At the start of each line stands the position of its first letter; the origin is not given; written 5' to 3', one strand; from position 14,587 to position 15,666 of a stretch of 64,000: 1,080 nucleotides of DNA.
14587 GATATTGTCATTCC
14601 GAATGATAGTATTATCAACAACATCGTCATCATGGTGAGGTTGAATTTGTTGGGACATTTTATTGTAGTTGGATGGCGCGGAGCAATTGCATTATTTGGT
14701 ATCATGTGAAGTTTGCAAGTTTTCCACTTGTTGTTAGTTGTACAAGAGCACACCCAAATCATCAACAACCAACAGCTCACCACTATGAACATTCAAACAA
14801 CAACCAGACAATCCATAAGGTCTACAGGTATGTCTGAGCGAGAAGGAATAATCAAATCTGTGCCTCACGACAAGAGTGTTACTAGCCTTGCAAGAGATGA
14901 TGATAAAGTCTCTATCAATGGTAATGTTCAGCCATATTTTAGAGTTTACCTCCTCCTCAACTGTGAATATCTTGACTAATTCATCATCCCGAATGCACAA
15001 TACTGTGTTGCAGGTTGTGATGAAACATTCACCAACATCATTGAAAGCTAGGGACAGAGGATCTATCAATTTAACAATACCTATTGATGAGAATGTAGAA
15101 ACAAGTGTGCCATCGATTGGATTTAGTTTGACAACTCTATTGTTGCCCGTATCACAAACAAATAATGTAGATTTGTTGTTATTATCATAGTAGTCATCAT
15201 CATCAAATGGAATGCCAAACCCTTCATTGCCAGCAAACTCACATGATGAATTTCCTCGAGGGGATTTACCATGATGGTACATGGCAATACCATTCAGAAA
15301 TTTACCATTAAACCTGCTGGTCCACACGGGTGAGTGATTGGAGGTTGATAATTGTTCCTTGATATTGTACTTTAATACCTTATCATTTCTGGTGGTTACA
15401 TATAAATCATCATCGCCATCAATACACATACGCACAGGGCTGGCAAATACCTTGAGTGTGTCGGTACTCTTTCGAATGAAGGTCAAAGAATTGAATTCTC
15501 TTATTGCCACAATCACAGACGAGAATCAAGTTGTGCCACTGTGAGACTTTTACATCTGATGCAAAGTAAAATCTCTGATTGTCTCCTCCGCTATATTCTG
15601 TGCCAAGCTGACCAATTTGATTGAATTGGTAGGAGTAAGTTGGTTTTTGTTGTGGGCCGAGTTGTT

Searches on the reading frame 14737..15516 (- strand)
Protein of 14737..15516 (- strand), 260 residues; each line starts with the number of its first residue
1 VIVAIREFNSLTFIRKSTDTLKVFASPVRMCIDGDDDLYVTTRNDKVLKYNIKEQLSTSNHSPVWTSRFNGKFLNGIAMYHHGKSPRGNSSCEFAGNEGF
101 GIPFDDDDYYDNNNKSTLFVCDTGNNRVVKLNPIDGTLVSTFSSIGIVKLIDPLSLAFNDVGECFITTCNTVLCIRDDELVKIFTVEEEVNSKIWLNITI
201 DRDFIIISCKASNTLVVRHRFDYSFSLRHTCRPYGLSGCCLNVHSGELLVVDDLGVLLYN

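Call 88: search_protein_families(library=pfam, proteins=[window:14737-15516:-], max_evalue=0.01)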
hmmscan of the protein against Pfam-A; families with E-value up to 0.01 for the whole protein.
window:14737-15516:- (260 aa): 1 family
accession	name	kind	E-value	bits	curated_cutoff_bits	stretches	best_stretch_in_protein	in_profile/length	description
PF01436.27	NHL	-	0.0059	17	20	0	118-130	15-27/28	NHL repeat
